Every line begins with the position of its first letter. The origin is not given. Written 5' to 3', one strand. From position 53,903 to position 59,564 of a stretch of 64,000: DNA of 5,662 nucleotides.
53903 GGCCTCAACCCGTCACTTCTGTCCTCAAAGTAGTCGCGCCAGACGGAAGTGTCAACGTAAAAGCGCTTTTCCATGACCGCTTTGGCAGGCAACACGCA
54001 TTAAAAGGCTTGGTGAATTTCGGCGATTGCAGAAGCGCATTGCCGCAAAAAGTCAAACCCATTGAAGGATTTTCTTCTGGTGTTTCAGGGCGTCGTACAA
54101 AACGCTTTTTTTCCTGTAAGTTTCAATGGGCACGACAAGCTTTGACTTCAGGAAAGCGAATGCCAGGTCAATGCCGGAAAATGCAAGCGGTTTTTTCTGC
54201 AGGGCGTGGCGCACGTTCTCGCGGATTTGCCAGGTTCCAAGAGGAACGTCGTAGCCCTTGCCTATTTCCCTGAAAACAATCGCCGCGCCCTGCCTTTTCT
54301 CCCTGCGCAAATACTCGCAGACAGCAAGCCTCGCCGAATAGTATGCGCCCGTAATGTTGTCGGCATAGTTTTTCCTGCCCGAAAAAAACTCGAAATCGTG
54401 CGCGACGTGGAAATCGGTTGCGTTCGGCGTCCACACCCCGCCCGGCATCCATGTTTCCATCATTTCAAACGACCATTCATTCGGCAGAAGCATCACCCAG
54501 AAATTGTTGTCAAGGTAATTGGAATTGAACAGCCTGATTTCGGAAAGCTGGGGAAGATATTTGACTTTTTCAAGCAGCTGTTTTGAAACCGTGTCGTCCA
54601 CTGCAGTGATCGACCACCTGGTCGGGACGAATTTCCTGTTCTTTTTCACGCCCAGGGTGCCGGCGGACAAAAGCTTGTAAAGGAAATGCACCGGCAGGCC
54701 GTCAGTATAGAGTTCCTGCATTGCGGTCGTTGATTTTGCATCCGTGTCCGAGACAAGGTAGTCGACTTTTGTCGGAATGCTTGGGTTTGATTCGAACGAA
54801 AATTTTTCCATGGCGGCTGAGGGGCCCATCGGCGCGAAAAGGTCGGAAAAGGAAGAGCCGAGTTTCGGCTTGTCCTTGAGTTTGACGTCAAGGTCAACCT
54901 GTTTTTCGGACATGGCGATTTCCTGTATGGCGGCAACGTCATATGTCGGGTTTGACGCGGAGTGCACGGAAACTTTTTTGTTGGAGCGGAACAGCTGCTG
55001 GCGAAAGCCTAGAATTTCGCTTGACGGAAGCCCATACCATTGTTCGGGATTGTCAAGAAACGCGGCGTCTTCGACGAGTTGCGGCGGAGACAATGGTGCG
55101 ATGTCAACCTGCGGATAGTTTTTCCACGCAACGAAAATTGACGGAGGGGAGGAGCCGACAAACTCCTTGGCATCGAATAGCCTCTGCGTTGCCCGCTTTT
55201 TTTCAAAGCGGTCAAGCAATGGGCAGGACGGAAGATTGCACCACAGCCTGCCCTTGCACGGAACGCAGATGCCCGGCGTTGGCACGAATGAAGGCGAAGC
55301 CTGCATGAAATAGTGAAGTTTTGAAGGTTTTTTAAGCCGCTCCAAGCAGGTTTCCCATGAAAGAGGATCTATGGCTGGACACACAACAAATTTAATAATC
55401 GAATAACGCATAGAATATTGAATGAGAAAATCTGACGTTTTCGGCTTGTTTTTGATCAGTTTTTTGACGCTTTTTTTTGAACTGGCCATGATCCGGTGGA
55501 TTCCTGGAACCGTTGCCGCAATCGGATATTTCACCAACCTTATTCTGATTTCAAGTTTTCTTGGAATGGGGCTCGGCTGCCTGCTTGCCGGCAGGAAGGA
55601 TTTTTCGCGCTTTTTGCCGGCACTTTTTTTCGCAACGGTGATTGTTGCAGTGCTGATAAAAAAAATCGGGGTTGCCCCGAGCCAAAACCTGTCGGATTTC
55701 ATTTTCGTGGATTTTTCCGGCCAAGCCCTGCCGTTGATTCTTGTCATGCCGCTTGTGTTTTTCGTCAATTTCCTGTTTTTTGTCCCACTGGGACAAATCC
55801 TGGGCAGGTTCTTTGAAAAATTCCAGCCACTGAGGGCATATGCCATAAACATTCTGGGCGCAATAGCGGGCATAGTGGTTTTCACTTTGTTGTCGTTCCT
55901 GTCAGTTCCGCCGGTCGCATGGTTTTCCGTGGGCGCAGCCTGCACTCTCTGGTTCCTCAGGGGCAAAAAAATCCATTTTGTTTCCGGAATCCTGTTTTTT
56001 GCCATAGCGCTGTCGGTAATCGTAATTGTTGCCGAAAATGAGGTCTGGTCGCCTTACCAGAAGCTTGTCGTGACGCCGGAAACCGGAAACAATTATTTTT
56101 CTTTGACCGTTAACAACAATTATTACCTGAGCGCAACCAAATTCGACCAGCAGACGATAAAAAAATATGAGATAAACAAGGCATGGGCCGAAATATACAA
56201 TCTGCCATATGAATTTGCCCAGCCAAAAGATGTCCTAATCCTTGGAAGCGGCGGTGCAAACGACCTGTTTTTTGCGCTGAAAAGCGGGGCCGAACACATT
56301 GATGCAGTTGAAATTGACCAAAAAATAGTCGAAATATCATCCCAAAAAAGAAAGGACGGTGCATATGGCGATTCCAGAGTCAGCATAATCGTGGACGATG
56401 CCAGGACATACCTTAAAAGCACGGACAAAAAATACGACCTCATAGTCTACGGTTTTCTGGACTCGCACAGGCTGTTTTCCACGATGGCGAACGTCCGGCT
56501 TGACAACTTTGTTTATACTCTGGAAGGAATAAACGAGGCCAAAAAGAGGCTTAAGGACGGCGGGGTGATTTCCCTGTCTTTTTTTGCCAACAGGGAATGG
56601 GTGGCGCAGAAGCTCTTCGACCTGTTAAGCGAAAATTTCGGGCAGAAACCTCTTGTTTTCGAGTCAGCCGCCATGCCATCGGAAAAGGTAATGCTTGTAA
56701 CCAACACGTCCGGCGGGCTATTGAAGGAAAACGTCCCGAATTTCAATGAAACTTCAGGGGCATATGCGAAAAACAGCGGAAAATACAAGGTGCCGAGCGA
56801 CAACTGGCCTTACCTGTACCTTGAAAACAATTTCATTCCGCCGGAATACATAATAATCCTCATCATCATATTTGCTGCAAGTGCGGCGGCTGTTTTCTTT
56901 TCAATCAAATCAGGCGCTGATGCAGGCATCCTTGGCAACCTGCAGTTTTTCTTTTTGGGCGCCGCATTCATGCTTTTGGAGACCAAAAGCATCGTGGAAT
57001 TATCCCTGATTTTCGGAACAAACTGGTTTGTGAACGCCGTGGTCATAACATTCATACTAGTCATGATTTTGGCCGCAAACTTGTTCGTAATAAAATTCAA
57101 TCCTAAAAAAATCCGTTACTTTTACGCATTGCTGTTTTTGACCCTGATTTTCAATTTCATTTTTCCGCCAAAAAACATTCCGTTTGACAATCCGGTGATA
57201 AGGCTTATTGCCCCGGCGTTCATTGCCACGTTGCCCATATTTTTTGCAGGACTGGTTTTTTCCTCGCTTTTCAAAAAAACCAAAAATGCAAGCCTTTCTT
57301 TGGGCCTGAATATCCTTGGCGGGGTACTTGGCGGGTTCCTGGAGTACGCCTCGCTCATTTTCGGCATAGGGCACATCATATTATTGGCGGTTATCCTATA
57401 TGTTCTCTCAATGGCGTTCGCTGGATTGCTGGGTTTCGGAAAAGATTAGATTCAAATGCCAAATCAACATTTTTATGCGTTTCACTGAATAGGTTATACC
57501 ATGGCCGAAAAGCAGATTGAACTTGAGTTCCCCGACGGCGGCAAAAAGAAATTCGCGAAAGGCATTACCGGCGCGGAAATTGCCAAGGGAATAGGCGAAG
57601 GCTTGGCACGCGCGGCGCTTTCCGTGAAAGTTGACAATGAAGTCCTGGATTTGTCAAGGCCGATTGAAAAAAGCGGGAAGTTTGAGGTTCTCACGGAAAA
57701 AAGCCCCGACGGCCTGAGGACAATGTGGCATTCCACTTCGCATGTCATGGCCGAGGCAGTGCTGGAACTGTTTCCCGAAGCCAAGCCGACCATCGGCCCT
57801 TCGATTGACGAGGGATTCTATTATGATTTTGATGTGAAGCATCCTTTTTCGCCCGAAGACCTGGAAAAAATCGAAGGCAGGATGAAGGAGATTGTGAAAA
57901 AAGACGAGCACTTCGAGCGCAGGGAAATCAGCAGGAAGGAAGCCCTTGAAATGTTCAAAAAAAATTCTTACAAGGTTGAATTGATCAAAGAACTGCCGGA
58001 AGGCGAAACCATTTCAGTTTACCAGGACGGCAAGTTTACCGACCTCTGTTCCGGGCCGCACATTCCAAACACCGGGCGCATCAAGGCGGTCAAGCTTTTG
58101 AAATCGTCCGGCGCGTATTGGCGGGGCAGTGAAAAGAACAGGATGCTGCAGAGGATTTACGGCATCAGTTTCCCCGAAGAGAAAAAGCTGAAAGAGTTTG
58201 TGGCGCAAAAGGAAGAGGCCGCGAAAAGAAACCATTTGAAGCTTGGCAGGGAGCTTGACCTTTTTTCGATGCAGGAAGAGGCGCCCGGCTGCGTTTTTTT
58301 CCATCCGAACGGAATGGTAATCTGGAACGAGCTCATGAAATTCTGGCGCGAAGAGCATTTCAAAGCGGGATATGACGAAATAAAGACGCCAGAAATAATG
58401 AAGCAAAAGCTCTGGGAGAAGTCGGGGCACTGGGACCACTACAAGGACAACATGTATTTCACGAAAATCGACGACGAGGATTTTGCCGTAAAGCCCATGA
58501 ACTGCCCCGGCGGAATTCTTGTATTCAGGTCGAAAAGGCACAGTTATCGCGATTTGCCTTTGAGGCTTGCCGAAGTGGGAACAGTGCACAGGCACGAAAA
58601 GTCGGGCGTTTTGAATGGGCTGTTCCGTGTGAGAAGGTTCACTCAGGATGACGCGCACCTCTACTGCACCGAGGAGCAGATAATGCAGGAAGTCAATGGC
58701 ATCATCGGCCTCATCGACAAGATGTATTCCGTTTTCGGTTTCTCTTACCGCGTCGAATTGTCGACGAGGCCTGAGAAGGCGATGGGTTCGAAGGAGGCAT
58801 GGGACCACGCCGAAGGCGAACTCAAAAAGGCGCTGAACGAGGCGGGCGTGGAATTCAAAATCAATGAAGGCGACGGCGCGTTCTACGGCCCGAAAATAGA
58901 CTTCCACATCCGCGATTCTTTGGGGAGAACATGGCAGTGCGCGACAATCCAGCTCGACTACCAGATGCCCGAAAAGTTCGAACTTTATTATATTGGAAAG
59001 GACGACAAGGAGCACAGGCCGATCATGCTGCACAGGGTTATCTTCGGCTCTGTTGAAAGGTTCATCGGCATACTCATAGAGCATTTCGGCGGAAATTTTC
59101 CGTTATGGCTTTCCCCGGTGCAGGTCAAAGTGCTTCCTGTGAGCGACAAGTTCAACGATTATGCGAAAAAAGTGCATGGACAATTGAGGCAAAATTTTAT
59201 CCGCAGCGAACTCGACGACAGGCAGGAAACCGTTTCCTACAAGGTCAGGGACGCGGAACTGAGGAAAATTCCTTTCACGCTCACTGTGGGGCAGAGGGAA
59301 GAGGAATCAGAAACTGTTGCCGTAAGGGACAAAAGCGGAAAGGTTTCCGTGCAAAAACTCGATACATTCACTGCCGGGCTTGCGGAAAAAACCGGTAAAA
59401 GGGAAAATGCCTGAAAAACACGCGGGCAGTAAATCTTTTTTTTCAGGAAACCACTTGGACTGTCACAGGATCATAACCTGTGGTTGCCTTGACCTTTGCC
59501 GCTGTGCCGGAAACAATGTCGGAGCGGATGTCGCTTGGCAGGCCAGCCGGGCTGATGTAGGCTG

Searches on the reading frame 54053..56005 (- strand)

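Call 37: search_protein_families(library=pfam, max_evalue=0.01, proteins=[window:54053-56005:-])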
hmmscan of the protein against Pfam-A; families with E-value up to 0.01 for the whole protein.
window:54053-56005:- (650 aa): 2 families
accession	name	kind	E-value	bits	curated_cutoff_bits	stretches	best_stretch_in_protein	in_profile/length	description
PF04894.17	Nre_N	-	1.8e-94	317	25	1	256-526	2-270/270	Archaeal Nre, N-terminal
PF04895.17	Nre_C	-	2.8e-34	117.8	27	1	541-648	3-109/110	Archaeal Nre, C-terminal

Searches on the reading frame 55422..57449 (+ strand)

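Call 11: search_protein_families(library=ncbifam, max_evalue=0.01, proteins=[window:55422-57449:+])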
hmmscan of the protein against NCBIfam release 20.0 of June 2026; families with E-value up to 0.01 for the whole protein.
window:55422-57449:+ (675 aa): 7 families
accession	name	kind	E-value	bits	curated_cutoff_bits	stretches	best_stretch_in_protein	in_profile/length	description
NF002010.0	PRK00811.1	equivalog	5.8e-11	42.2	260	1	266-344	77-159/287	polyamine aminopropyltransferase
NF002956.0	PRK03612.1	equivalog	1.2e-10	40.5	472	1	209-350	248-388/522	polyamine aminopropyltransferase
TIGR00417.1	speE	equivalog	4e-10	39.4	249.55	1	266-399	71-196/271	spermidine synthase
NF002435.0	PRK01581.1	equivalog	1.4e-08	34.3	537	1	267-355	150-245/374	polyamine aminopropyltransferase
NF003380.0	PRK04457.1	equivalog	4.2e-05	22.7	304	1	266-414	68-206/265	polyamine aminopropyltransferase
NF047853.1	tRm6a37MtseTrmN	equivalog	0.00037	20.3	350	1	268-342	44-119/244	tRNA(1)(Val) (adenine(37)-N(6))-methyltransferase TrmN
NF000411.1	Erm45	exception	0.008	16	525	0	277-341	38-98/245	23S rRNA (adenine(2058)-N(6))-methyltransferase Erm(45)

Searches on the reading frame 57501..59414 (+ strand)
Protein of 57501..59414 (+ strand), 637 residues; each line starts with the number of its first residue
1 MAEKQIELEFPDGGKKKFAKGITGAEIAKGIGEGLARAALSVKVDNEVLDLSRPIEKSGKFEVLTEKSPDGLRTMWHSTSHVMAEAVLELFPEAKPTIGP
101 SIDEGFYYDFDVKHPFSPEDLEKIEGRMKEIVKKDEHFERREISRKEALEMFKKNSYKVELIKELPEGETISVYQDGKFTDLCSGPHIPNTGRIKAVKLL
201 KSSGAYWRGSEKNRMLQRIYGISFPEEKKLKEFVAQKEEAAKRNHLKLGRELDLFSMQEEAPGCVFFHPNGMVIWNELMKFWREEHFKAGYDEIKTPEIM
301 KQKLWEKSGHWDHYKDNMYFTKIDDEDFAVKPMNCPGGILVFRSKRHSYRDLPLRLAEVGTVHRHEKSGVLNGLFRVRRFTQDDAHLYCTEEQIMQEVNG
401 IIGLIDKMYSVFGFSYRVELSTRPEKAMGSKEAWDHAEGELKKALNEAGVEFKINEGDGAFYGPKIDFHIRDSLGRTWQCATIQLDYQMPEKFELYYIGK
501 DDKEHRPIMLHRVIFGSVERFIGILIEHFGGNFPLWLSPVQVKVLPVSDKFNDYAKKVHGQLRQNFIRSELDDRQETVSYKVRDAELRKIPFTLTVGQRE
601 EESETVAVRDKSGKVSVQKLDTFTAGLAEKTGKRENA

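Call 11: search_protein_families(library=ncbifam, max_evalue=0.01, proteins=[window:57501-59414:+])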
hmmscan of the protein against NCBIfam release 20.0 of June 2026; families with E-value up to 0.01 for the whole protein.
window:57501-59414:+ (637 aa): 17 families
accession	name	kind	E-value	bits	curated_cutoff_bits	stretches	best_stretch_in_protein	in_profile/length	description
TIGR00418.1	thrS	equivalog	6.9e-220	731.7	383.65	1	76-615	1-548/565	threonine--tRNA ligase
NF003068.0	PRK03991.1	equivalog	1.7e-65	221.6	484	1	231-627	185-588/613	threonine--tRNA ligase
TIGR00408.1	proS_fam_I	equivalog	1.6e-27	96.6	437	2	459-618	202-369/475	proline--tRNA ligase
NF006625.0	PRK09194.1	equivalog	6.9e-25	88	558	2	258-397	33-172/559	proline--tRNA ligase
NF008979.1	PRK12325.1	exception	1.2e-20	73.8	550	2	258-396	33-172/437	proline--tRNA ligase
NF003211.1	PRK04173.1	equivalog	1.2e-18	67.2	312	3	263-323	26-88/454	glycine--tRNA ligase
TIGR00409.1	proS_fam_II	equivalog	1.5e-17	63.7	306.7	2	263-397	38-172/568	proline--tRNA ligase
TIGR00389.1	glyS_dimeric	equivalog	2.2e-16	59.5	243.3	2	533-613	465-546/565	glycine--tRNA ligase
TIGR00442.1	hisS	equivalog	7.5e-16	58.1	286.75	2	267-426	9-165/406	histidine--tRNA ligase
NF011500.0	PRK14938.1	equivalog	4.1e-14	52.3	362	1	532-613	267-350/387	Ser-tRNA(Thr) hydrolase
NF040865.1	a_tRNA_ed_AlaXM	equivalog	9.9e-10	38.5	300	1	76-215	97-229/234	alanyl-tRNA editing protein AlaXM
TIGR00414.1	serS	equivalog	6.5e-08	32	301.65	1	232-418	129-320/418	serine--tRNA ligase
TIGR00344.1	alaS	equivalog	7.6e-07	27.8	457.05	1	77-204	557-680/847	alanine--tRNA ligase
TIGR02367.1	PylS_Cterm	equivalog_domain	3e-06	26.7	178.15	1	287-392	40-144/242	pyrrolysine--tRNA(Pyl) ligase large subunit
NF002436.0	PRK01584.1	equivalog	2.4e-05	23.1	529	1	74-202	454-578/595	alanine--tRNA ligase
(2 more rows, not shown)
